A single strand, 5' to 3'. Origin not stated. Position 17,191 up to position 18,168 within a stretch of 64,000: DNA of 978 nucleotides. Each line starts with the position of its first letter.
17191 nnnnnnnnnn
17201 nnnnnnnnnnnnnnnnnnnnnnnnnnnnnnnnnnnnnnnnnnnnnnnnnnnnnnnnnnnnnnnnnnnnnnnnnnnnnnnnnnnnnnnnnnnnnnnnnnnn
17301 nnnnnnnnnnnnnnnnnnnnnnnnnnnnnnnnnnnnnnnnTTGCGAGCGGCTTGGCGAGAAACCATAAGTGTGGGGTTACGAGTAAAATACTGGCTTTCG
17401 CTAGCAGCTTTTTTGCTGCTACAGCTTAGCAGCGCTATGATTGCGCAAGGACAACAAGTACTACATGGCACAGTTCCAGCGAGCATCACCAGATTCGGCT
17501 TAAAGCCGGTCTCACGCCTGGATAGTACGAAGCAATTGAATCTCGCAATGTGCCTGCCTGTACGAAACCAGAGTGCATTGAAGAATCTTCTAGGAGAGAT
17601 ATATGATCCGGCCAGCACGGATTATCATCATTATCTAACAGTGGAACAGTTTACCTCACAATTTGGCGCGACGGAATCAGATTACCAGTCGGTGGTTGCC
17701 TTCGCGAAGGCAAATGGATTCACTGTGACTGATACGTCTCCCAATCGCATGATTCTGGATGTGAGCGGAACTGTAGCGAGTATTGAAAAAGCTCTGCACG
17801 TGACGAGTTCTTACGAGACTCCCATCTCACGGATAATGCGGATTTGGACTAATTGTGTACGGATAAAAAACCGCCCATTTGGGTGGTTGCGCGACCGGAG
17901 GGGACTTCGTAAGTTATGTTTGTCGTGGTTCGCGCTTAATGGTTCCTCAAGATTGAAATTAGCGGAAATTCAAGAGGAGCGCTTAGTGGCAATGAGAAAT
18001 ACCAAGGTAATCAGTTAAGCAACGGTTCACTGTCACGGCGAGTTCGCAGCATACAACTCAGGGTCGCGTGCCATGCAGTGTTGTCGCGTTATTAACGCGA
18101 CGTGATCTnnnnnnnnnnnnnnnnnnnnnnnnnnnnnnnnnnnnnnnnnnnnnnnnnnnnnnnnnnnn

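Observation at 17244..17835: Removing MITE copy A in silico restores an ATG and signal peptide for a now-truncated S53 peptidase gene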

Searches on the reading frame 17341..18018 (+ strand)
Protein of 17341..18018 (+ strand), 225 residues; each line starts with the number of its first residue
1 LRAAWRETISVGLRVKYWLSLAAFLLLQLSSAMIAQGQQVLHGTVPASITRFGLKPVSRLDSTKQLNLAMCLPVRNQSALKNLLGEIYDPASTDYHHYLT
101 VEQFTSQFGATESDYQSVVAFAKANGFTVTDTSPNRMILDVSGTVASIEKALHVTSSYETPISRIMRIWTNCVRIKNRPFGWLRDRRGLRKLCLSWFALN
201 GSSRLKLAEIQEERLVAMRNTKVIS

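Call 36: list_cluster_members(proteins=[window:17341-18018:+, window:17371-18015:+, window:17437-18015:+, window:13864-14886:-, window:15801-17009:+, window:19755-19994:+, window:21811-23976:+, window:15391-15738:+])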
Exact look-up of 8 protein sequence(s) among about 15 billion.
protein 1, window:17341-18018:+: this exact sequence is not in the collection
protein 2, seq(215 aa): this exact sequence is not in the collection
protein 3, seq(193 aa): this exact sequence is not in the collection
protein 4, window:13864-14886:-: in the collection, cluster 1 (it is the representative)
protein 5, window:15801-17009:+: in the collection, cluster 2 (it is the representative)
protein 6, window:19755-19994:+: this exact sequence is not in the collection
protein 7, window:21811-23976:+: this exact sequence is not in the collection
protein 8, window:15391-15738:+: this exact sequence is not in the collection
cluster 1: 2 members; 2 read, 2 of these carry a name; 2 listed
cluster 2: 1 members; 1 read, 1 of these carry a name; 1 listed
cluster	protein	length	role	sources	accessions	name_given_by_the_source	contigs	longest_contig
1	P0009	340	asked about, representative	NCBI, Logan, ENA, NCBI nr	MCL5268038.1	MAG: tRNA dihydrouridine synthase DusB [Bacteroidetes bacterium] | tRNA dihydrouridine synthase DusB [Bacteroidota bacterium]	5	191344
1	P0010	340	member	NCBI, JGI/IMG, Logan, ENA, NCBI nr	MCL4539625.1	MAG: tRNA dihydrouridine synthase DusB [Bacteroidetes bacterium] | tRNA-dihydrouridine synthase B | tRNA dihydrouridine synthase DusB [Bacteroidota bacterium]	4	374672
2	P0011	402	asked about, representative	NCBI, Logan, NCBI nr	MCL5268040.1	MAG: hypothetical protein M1469_08045 [Bacteroidetes bacterium] | hypothetical protein [Bacteroidota bacterium]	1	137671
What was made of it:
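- None of the three candidate products tested (from TTG 17341, GTG 17371 and ATG 17437) is in the 15-billion-protein collection, although the neighbouring genes of this contig are (call 36). The window comes from a MAG (call 36).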

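Call 38: find_encoding_contigs(protein=P0010, flank=10000, max_places=10)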
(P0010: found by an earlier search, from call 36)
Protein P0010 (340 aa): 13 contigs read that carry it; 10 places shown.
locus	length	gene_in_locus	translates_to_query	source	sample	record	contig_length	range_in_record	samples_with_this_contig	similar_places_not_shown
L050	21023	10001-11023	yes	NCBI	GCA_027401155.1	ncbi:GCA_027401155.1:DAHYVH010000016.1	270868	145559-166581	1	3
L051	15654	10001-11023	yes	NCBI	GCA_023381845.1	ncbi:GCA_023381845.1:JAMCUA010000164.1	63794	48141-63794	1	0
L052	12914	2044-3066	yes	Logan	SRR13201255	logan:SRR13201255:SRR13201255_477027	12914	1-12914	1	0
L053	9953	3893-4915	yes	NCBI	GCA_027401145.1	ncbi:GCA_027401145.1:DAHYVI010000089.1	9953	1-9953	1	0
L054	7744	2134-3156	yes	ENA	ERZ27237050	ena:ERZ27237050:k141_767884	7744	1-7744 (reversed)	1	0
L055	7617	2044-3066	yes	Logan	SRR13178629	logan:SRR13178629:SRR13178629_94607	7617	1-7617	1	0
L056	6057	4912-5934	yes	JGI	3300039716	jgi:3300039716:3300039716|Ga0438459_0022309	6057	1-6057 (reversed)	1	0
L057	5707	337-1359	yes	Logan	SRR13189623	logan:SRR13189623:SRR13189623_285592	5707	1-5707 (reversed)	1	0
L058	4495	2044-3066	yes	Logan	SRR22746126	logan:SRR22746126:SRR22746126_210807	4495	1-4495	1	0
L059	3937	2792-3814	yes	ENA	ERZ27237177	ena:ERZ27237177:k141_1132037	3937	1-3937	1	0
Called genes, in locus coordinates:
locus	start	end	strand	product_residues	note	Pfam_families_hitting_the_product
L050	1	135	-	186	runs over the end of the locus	PF22769:DCD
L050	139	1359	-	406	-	PF01098:FTSW_RODA_SPOVE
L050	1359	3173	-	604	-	PF03717:PBP_dimer, PF00905:Transpeptidase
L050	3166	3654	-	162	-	PF04093:MreD (weak)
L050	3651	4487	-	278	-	PF04085:MreC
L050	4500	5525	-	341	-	PF00022:Actin (faint), PF06723:MreB_Mbl, PF00012:HSP70, PF14450:FtsA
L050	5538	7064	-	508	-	PF02142:MGS, PF01808:AICARFT_IMPCHas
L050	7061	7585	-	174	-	PF00551:Formyl_trans_N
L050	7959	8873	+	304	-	PF07949:YbbR (faint)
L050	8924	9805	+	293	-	PF01634:HisG, PF08029:HisG_C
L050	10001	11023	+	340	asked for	PF01207:Dus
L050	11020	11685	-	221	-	-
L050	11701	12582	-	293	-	-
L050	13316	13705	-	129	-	PF01928:CYTH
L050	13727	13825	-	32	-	-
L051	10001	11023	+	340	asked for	PF01207:Dus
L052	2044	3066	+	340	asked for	PF01207:Dus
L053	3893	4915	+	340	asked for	PF01207:Dus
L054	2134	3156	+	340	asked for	PF01207:Dus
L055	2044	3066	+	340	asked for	PF01207:Dus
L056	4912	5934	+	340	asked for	PF01207:Dus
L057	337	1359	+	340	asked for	PF01207:Dus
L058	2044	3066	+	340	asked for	PF01207:Dus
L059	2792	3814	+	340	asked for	PF01207:Dus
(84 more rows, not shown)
